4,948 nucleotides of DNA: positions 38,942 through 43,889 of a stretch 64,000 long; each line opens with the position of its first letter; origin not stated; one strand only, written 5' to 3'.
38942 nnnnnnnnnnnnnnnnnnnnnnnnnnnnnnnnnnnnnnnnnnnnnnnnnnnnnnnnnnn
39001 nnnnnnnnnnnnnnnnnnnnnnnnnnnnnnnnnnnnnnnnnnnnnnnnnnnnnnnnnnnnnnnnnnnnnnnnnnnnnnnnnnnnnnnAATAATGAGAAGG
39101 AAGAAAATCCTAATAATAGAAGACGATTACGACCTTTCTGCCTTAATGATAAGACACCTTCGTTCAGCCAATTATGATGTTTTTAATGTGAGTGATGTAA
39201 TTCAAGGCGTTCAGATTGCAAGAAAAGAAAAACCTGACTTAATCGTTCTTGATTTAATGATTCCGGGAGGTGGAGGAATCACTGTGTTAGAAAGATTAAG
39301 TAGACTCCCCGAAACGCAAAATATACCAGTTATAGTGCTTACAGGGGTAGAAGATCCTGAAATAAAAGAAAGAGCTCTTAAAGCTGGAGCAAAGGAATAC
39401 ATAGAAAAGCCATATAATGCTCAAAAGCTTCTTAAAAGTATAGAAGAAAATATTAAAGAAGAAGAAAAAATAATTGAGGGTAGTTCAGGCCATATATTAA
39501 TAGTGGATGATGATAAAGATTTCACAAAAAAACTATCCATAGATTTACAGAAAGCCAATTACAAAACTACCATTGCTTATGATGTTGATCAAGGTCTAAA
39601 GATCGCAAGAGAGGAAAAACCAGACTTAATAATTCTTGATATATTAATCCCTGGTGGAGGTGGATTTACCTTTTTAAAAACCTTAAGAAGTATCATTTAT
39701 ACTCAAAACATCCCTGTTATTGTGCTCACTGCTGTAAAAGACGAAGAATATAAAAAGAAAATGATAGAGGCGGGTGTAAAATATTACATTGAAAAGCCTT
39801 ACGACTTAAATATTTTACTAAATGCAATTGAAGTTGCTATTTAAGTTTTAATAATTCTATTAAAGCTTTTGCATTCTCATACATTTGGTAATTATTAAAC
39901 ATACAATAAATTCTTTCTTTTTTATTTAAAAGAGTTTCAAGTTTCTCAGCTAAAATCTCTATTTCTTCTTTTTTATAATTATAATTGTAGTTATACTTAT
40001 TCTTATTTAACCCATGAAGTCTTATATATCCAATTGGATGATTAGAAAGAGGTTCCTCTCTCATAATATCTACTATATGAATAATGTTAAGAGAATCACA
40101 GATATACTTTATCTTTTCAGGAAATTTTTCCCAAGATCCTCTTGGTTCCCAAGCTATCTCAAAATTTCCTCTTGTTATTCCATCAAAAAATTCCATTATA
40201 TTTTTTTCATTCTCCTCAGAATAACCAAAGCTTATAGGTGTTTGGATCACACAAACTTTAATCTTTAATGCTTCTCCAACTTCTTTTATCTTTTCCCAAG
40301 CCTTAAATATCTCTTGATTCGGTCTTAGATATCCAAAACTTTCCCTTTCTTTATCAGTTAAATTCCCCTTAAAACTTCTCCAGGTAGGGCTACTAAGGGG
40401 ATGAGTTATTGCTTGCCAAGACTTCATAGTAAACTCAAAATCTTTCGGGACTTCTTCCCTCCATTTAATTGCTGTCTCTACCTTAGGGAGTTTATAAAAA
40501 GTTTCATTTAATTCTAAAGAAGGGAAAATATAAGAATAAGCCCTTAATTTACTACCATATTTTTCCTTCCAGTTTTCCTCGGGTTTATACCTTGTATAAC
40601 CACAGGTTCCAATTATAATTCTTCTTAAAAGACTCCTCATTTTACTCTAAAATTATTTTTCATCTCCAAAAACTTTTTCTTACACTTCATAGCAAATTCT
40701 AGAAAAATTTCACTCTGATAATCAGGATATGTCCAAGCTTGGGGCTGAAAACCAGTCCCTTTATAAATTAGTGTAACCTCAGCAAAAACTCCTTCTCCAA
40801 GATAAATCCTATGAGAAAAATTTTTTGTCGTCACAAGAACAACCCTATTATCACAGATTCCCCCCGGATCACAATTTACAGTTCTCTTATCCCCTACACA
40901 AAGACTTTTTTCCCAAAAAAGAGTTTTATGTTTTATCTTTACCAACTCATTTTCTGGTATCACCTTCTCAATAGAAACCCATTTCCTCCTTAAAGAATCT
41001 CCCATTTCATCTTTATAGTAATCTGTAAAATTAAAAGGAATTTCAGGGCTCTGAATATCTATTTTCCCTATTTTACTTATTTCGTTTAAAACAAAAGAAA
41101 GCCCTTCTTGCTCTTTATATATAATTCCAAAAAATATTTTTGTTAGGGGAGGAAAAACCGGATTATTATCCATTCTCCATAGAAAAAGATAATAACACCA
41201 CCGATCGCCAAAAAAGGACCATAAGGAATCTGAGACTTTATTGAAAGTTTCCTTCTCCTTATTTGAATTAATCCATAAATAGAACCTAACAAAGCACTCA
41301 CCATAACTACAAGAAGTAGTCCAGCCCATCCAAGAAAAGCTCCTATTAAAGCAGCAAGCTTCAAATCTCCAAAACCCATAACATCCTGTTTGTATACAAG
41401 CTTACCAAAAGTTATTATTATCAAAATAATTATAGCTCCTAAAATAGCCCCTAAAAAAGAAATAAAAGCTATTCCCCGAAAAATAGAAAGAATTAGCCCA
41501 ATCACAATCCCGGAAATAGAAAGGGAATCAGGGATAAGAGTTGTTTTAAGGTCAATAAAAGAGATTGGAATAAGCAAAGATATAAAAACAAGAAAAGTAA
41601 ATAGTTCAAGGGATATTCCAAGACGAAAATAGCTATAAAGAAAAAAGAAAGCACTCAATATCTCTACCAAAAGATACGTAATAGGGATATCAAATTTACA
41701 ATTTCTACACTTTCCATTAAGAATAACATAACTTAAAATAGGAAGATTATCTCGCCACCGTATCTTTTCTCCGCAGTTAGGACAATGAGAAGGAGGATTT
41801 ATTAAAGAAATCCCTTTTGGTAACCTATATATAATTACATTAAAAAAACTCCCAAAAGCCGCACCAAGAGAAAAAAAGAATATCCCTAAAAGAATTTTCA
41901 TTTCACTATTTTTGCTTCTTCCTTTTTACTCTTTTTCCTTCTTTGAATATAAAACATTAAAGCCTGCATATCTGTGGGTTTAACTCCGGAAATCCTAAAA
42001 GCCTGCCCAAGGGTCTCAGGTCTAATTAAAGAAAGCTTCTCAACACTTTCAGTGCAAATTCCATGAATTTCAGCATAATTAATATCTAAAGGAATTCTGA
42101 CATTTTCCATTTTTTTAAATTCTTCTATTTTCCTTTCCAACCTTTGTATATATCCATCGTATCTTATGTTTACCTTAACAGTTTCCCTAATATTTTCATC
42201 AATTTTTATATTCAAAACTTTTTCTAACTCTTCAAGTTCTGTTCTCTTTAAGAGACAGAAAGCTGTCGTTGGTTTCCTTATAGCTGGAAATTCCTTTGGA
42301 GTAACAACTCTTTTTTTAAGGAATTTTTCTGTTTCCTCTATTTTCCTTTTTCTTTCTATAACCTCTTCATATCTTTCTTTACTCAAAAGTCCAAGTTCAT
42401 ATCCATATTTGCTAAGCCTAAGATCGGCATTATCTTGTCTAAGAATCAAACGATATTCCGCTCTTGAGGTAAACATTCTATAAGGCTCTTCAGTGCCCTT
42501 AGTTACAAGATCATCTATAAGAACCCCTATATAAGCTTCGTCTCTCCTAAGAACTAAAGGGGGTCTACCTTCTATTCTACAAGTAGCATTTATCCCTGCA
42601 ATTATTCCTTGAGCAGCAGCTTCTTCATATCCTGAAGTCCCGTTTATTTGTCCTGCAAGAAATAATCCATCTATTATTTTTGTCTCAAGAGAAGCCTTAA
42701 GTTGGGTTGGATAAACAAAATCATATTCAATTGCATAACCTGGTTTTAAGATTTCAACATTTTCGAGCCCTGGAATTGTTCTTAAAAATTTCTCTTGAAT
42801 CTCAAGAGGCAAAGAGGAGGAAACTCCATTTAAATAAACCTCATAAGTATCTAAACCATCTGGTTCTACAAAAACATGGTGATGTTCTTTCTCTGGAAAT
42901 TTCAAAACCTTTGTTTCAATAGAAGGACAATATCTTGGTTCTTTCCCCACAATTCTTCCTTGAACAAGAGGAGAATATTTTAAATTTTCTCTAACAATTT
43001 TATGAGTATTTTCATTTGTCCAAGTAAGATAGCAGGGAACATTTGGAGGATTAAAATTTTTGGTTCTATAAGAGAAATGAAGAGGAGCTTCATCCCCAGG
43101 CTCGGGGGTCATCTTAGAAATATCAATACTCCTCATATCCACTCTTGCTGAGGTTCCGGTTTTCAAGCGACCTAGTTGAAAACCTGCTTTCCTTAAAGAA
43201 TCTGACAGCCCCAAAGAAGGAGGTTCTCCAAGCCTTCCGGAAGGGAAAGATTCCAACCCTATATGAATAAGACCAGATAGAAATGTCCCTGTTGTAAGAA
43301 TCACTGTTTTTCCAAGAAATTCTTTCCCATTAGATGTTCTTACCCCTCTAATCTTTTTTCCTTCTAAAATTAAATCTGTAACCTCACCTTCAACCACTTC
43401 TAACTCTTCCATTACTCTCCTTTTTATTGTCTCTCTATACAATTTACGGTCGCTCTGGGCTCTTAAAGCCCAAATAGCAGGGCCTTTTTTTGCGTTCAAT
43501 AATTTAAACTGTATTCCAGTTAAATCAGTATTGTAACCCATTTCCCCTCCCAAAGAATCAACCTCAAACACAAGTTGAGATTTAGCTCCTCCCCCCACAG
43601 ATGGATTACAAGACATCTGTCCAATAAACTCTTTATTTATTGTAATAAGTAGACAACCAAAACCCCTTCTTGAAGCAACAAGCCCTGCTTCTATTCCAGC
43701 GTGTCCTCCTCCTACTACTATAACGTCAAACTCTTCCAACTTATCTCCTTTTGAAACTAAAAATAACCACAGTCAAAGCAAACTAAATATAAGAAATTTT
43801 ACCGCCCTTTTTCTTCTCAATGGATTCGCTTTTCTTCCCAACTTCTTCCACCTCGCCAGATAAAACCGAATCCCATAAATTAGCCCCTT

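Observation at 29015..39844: Five-gene cell-surface operon beside an IS remnant: 1273-aa secreted protein, FecR/FN3 protein, Cys-hydrolase-like protein, OM barrel, tandem-REC protein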

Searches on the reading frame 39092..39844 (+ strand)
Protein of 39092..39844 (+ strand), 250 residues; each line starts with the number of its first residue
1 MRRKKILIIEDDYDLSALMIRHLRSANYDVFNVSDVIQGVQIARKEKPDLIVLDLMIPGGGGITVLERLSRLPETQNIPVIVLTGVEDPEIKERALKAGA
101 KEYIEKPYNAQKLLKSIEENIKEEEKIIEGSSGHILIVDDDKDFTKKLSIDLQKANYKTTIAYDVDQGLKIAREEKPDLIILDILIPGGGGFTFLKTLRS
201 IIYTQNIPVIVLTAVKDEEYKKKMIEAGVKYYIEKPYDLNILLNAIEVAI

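Call 5: search_protein_families(library=pfam, proteins=[window:39092-39844:+], max_evalue=0.1)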
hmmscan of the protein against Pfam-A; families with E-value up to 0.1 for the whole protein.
window:39092-39844:+ (250 aa): 13 families
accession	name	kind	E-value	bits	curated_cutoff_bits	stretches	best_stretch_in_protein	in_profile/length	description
PF00072.30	Response_reg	-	1.9e-51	173.3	30.2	2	6-117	1-110/111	Response regulator receiver domain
PF25145.1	NfeD1b_N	-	0.00048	20.2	40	0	165-210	19-63/189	NfeD1b, N-terminal domain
PF00582.32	Usp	-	0.0014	19.6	24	0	65-144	18-71/141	Universal stress protein family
PF22000.2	DUF6929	-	0.0038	16.9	27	0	132-179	12-60/286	Family of unknown function (DUF6929)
PF02310.24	B12-binding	-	0.02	15.1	32.1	0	22-82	23-86/121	B12 binding domain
PF00977.27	His_biosynth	-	0.027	14.3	23.6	0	48-104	44-100/228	Histidine biosynthesis protein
PF20161.5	VpsR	-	0.036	14.2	23.7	0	146-184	21-59/121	VpsR domain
PF21332.3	AmiR_N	-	0.056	13.9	27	0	74-116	64-106/111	AmiR, N-terminal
PF11287.13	DUF3088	-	0.06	13.7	26.4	0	74-115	64-105/112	Protein of unknown function (DUF3088)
PF19842.5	YqeC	-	0.063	13.9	27.6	0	59-127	6-76/145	YqeC protein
PF00465.25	Fe-ADH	-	0.064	13.3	31.3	0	163-181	67-85/168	Iron-containing alcohol dehydrogenase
PF23198.2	PDE8A_N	-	0.069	13.5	29.6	0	152-214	30-93/147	PDE8A-like, N-terminal domain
PF13680.12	DUF4152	-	0.088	12.7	27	0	34-59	60-85/225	Protein of unknown function (DUF4152)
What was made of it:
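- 39092..39844 (+): g5, 250 aa, two receiver domains (aa 6-117 and 134-246) and no output domain (lineage-specific accessory). Pfam Response_reg at E 1.9e-51, two stretches (call 5).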

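Call 6: search_protein_families(library=ncbifam, proteins=[window:39092-39844:+], max_evalue=0.1)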
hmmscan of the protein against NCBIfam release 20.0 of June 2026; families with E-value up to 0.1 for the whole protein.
window:39092-39844:+ (250 aa): 109 families (the best 25 are shown)
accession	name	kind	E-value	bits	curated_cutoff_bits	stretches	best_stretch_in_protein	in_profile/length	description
TIGR02154.1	PhoB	equivalog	7.2e-51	172.6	296.2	2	4-121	3-120/226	phosphate regulon transcriptional regulator PhoB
NF040689.1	MtrAB_MtrA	equivalog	5.6e-41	140.3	300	2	6-125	1-117/219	MtrAB system response regulator MtrA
NF045717.1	DVU0259_DivK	exception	2.8e-40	137.1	160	2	3-121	2-116/117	DVU0259 family response regulator domain-containing protein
NF007135.0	PRK09581.1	equivalog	4.6e-40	137.8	474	2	5-117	4-116/457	PleD family two-component system response regulator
NF007005.1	PRK09468.1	equivalog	3e-39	134.9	331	2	3-130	3-128/237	osmolarity response regulator transcription factor OmpR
NF007546.0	PRK10161.1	equivalog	1.6e-36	126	471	2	134-246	4-116/229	phosphate response regulator transcription factor PhoB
TIGR02875.1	spore_0_A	equivalog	7e-36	123.8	200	2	134-246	4-118/262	sporulation transcription factor Spo0A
NF007820.0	PRK10529.1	equivalog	3e-35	121.7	325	2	134-249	3-115/225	two-component system response regulator KdpE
NF038297.2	hybrid_HK_HrmK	equivalog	3.1e-35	121.9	725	2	126-246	484-604/607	hybrid histidine kinase/response regulator HrmK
NF045944.1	ResRegRpaBCyano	equivalog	1.5e-34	119.4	330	2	136-244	1-106/229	response regulator transcription factor RpaB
NF007982.1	PRK10710.1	equivalog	4.4e-34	118.1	380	2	3-117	7-118/235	envelope stress response regulator BaeR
NF040534.1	resp_reg_YycF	equivalog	4.8e-34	117.6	340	2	134-245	2-110/231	response regulator YycF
NF045914.1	RespRegNblR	equivalog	5.6e-34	117.7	300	2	130-247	4-119/228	response regulator transcription factor NblR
NF041733.1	resp_reg_CseB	equivalog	3.8e-33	114.8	350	2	134-246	2-111/228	two-component system response regulator CseB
TIGR01387.1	cztR_silR_copR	subfamily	4.1e-33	114.8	279.2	2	6-126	1-119/218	heavy metal response regulator transcription factor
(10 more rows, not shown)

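Call 83: search_solved_structures(query=window:39092-39844:+, max_evalue=1e-10)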
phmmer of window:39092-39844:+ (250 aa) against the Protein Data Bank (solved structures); distinct sequences matched with E-value up to 1e-10: 85 (the best 60 are shown).
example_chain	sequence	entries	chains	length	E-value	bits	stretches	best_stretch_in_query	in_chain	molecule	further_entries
9g85_A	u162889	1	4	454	7.6e-21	77.8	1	133-240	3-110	Response regulator PleD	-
2wb4_A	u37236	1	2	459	7.9e-21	77.7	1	133-240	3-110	DIGUANYLATE CYCLASE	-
9g86_A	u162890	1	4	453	9.5e-21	77.5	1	134-239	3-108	Response regulator PleD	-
1w25_A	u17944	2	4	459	1e-20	77.4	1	134-239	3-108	STALKED-CELL DIFFERENTIATION CONTROLLING PROTEIN | RESPONSE REGULATOR PLED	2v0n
9dvt_R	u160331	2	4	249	5.3e-19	71.7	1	4-127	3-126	DNA-binding dual master transcriptional regulator RpaA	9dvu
3nnn_A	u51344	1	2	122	2.2e-17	66.5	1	134-246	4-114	DNA BINDING RESPONSE REGULATOR D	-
3q9s_A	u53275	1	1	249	6.3e-17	65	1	1-129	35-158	DNA-binding response regulator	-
1kgs_A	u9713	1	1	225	1.4e-16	63.9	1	134-246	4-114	DNA BINDING RESPONSE REGULATOR D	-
1zes_A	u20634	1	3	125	1.4e-16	63.8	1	5-117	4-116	Phosphate regulon transcriptional regulatory protein phoB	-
1b00_A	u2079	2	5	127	1.5e-16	63.8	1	5-117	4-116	PHOSPHATE REGULON TRANSCRIPTIONAL REGULATORY PROTEIN PHOB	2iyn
2jvj_A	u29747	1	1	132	3e-16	62.7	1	2-119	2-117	Sporulation initiation phosphotransferase F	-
1fsp_A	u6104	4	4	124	6.6e-16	61.6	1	2-118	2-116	STAGE 0 SPORULATION PROTEIN F | SPORULATION RESPONSE REGULATORY PROTEIN | Sporulation initiation phosphotransferase F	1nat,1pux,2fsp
3q15_C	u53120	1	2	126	6.9e-16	61.5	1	2-118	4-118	Sporulation initiation phosphotransferase F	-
3nhz_A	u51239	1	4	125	8.5e-16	61.3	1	3-122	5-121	Two component system transcriptional regulator mtrA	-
1mvo_A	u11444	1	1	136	9.7e-16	61.1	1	3-118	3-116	PhoP response regulator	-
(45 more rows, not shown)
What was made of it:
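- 39092..39844 (+): Nearest solved relatives are the PleD receiver domains (call 83).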

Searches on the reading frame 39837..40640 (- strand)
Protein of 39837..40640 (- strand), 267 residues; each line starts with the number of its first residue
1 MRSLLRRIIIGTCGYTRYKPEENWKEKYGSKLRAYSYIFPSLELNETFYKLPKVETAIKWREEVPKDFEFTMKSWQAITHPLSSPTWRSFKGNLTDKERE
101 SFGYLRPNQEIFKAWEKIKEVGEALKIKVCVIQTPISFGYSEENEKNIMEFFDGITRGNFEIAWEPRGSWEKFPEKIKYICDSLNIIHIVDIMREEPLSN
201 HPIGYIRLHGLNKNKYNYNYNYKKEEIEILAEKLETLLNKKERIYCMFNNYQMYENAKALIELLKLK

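Call 62: search_protein_families(library=pfam, proteins=[window:39837-40640:-], max_evalue=0.0001)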
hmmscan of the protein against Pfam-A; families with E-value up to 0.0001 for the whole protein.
window:39837-40640:- (267 aa): 1 family
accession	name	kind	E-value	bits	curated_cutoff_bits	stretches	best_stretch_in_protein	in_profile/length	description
PF01904.24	DUF72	-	4.3e-37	128.7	25.3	1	30-262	9-216/217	Protein of unknown function DUF72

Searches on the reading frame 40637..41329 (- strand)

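Call 62: search_protein_families(library=pfam, proteins=[window:40637-41329:-], max_evalue=0.0001)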
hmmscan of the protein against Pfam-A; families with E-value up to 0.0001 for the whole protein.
window:40637-41329:- (230 aa): 1 family
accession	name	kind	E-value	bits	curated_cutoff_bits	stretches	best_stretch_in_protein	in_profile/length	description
PF14385.11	DUF4416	-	6.3e-49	166.5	27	1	63-220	3-162/162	Domain of unknown function (DUF4416)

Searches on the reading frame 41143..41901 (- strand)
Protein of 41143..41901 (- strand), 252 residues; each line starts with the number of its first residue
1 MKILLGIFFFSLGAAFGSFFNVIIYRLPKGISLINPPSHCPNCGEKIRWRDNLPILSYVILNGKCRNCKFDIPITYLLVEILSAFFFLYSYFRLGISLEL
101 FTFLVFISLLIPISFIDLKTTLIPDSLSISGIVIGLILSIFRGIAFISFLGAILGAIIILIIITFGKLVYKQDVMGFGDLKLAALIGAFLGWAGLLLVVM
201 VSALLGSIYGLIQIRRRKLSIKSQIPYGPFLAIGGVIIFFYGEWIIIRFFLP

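Call 62: search_protein_families(library=pfam, proteins=[window:41143-41901:-], max_evalue=0.0001)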
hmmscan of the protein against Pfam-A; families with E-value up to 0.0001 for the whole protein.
window:41143-41901:- (252 aa): 2 families
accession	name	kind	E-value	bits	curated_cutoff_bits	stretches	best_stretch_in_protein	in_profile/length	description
PF06750.18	A24_N_bact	-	8.5e-33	112.7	23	1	12-93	2-83/84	Bacterial Peptidase A24 N-terminal domain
PF01478.23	Peptidase_A24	-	1.9e-18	67.3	26.5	1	104-211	1-104/104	Type IV leader peptidase family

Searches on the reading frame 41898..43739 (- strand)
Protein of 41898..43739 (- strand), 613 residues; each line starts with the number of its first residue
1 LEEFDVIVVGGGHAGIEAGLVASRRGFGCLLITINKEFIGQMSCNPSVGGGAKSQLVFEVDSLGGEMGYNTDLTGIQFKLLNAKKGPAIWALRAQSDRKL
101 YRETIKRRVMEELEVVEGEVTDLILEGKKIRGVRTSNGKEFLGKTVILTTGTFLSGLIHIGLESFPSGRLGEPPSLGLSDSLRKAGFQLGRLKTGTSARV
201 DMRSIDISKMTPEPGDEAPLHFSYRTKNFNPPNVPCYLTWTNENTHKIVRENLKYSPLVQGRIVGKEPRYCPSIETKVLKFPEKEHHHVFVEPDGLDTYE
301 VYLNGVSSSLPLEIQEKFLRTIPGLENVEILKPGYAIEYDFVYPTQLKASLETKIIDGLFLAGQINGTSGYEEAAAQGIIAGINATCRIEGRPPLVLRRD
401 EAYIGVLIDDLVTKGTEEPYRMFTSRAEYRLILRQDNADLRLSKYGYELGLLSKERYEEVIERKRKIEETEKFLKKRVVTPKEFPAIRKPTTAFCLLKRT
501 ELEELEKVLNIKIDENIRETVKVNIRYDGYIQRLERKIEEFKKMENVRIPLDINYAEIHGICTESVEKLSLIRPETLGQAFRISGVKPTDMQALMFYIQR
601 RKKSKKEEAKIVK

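Call 62: search_protein_families(library=pfam, proteins=[window:41898-43739:-], max_evalue=0.0001)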
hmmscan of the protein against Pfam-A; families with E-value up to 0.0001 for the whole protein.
window:41898-43739:- (613 aa): 5 families
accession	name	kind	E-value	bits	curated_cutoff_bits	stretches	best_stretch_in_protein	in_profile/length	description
PF01134.28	GIDA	-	7.7e-157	522.8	22.1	1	5-392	1-390/391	Glucose inhibited division protein A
PF13932.14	SAM_GIDA_C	-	6.9e-22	77.5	27.1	1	539-595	1-57/57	tRNA modifying enzyme MnmG/GidA C-terminal helical bundle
PF21680.2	GIDA_C_1st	-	1.6e-09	38.9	24.7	1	454-533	1-94/96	tRNA modifying enzyme MnmG/GidA C-terminal helical domain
PF12831.13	FAD_oxidored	-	2.2e-05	24.4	27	1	5-147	1-141/416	FAD dependent oxidoreductase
PF07992.20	Pyr_redox_2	-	5.1e-05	23.3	26.1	1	4-152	1-109/291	Pyridine nucleotide-disulphide oxidoreductase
